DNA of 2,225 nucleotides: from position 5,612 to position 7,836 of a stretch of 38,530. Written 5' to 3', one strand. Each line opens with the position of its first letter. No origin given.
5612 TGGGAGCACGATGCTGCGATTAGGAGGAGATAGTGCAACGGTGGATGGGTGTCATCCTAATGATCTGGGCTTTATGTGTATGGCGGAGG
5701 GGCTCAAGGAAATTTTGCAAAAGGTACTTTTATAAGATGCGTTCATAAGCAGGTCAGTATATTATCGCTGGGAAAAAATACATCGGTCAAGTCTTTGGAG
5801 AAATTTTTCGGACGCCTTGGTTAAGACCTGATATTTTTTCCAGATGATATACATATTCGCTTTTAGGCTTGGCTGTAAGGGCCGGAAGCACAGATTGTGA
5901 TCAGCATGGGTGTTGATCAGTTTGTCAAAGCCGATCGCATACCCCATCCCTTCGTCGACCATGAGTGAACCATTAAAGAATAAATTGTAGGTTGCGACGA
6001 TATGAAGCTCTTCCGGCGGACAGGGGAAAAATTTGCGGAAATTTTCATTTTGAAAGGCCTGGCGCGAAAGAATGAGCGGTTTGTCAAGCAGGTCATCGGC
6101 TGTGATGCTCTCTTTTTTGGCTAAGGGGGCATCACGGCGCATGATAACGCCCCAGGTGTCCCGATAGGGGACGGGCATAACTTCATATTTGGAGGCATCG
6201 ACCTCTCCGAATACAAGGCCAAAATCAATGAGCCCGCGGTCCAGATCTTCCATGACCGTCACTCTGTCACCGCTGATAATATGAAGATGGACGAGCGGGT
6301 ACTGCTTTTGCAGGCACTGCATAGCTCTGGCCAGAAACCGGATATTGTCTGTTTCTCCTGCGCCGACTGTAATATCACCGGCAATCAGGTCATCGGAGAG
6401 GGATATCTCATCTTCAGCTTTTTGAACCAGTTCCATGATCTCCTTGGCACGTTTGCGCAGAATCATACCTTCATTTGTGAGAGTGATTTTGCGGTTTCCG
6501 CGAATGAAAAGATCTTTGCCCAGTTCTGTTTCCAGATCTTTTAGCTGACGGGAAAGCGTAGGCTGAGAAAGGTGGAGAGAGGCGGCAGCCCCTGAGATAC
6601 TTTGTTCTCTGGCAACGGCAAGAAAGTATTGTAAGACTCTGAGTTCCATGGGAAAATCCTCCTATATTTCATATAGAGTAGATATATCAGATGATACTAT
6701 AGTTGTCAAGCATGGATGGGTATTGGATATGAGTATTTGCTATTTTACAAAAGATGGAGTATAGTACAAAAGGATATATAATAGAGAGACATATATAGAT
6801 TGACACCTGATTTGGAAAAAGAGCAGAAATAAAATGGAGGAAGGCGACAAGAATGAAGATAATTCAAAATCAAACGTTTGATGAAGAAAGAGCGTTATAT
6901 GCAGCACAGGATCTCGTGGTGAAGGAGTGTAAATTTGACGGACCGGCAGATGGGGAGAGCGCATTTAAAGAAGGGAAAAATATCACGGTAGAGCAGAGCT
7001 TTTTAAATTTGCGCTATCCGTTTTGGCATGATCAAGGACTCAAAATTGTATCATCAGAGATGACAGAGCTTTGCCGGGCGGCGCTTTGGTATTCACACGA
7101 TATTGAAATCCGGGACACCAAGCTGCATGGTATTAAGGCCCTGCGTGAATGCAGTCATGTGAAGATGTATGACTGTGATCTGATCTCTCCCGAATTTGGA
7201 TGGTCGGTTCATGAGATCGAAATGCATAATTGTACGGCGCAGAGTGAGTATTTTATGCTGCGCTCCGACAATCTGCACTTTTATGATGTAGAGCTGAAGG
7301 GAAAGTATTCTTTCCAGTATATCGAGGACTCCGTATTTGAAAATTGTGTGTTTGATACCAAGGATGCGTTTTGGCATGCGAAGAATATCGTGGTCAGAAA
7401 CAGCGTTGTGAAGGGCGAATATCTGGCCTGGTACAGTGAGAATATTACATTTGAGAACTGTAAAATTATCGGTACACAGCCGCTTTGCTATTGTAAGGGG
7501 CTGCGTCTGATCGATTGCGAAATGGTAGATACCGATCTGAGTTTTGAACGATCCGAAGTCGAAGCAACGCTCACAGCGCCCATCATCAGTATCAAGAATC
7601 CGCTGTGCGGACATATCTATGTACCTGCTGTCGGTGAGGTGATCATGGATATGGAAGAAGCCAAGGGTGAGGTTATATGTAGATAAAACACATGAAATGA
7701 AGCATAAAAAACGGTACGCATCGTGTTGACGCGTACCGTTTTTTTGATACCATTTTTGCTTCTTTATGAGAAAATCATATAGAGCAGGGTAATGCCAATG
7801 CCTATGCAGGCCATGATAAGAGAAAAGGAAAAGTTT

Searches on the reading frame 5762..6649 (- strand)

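Call 29: search_protein_families(library=pfam, proteins=[window:5762-6649:-], max_evalue=0.001)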
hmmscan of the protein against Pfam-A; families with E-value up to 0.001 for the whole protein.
window:5762-6649:- (295 aa): 3 families
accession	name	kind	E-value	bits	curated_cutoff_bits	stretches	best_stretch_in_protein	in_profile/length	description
PF03466.25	LysR_substrate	-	3.2e-25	89.2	28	1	89-287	4-204/209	LysR substrate binding domain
PF00126.33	HTH_1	-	3e-22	78.8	26.6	1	3-61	1-59/60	Bacterial regulatory helix-turn-helix protein, lysR family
PF01022.26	HTH_5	-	0.00034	20.8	22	1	9-40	11-40/47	Bacterial regulatory protein, arsR family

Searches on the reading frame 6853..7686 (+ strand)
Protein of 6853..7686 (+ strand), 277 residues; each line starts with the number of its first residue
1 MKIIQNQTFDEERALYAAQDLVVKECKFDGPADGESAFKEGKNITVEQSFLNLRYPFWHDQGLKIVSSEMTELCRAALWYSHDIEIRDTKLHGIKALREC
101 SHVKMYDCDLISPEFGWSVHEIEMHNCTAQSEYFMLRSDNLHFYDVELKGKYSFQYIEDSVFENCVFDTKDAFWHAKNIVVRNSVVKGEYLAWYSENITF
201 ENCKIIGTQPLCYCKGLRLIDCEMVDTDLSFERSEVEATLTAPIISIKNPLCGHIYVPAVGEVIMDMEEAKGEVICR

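Call 29: search_protein_families(library=pfam, proteins=[window:6853-7686:+], max_evalue=0.001)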
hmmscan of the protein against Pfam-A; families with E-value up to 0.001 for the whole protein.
window:6853-7686:+ (277 aa): 1 family
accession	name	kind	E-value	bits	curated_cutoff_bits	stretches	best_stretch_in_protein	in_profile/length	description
PF12541.14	DUF3737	-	7.3e-111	370.2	23.9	1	3-271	2-268/275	Protein of unknown function (DUF3737)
